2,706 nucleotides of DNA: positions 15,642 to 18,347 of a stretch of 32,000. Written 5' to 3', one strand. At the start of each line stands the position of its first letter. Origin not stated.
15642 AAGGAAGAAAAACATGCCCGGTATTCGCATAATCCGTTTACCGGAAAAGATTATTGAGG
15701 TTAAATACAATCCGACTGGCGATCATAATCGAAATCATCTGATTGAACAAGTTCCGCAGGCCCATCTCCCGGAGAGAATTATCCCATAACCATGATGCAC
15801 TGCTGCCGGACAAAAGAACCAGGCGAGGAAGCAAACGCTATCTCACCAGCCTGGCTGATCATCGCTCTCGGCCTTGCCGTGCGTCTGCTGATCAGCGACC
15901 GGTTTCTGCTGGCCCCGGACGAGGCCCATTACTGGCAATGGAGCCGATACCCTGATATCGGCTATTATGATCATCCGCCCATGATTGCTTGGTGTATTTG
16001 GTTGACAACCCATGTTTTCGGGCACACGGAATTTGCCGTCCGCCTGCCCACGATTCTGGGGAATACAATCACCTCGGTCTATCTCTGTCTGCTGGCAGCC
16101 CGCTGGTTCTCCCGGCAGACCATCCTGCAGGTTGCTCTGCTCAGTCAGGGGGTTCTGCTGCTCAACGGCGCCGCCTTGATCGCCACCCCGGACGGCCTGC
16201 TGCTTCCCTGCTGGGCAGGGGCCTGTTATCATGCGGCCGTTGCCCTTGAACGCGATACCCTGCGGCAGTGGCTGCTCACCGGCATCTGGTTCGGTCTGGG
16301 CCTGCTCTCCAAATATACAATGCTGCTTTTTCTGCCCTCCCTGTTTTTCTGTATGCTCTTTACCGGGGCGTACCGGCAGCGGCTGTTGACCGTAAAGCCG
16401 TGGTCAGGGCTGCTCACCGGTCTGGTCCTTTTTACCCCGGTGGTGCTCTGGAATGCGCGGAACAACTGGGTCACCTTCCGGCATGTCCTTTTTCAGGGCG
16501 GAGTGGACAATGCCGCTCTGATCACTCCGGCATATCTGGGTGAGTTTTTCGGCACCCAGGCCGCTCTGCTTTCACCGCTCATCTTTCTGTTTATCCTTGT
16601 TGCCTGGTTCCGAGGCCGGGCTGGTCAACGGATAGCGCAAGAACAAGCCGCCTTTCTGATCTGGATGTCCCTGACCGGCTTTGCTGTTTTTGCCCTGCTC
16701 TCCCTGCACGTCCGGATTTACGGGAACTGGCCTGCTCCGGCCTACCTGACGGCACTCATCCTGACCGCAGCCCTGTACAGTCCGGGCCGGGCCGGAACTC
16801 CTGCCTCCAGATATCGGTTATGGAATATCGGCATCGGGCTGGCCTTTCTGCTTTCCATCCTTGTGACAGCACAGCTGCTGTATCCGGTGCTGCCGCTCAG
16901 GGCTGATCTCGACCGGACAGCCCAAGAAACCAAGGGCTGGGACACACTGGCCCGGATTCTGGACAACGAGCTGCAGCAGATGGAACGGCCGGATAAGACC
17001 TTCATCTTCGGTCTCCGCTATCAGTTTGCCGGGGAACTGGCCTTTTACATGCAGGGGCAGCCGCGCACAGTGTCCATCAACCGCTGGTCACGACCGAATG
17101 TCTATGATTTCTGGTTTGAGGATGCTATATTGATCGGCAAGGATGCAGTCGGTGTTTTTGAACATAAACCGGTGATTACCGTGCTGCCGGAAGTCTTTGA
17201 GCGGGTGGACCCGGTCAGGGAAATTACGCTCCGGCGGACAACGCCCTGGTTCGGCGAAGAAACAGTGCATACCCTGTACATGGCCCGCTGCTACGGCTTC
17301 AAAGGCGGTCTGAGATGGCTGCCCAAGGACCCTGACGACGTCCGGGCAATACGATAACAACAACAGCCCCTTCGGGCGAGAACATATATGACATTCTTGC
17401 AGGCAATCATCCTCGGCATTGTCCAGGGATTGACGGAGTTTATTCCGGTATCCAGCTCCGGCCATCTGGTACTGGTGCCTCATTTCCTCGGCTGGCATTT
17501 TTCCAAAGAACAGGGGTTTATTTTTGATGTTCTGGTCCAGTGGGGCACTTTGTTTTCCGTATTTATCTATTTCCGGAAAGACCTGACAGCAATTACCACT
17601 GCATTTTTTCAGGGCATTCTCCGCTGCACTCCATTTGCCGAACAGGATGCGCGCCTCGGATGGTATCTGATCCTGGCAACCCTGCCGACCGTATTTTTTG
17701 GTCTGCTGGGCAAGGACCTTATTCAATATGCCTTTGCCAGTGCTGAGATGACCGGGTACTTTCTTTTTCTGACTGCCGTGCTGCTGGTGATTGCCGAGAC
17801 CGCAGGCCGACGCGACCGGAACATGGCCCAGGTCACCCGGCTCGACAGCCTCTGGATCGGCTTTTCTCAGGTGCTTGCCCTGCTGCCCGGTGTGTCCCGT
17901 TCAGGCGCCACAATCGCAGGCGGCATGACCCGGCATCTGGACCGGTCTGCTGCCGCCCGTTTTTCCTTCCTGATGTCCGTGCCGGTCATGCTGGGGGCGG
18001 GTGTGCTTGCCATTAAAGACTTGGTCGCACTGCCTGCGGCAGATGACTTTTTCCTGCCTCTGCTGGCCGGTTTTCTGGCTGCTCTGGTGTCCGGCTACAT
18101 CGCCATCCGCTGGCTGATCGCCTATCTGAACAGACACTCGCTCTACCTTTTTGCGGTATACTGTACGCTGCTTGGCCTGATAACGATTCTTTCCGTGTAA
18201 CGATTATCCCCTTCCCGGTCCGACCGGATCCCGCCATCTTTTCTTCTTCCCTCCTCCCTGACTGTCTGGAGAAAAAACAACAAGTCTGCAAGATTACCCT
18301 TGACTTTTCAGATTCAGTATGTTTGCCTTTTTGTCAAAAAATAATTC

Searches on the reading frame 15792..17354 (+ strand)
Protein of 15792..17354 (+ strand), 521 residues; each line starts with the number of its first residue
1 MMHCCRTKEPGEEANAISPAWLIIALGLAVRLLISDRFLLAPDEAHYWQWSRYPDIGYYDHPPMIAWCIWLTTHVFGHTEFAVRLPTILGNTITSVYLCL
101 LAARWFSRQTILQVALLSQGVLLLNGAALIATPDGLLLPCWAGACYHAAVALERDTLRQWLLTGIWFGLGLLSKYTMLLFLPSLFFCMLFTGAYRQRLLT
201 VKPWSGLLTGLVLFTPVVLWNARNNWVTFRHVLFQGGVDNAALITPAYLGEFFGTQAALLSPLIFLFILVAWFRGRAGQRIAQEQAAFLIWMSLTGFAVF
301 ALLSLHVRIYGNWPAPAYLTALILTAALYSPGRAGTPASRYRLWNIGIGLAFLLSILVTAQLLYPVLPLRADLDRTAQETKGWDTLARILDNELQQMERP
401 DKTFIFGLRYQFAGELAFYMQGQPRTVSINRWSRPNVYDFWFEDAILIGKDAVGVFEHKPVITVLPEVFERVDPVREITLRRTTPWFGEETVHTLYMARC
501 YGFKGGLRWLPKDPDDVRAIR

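Call 4: search_protein_families(library=pfam, proteins=[window:15792-17354:+], max_evalue=1)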
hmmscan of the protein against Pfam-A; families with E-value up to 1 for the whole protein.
window:15792-17354:+ (521 aa): 1 family
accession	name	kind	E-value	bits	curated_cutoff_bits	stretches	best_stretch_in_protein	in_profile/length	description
PF13231.12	PMT_2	-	1.5e-36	126.4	26.1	1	60-220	1-160/160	Dolichyl-phosphate-mannose-protein mannosyltransferase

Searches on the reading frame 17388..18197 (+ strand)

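Call 4: search_protein_families(library=pfam, proteins=[window:17388-18197:+], max_evalue=1)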
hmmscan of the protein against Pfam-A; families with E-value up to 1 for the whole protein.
window:17388-18197:+ (270 aa): 1 family
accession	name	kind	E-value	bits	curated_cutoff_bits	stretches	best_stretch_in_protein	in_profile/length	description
PF02673.24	BacA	-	1.4e-82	277.7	33.4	1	6-265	1-257/257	Bacitracin resistance protein BacA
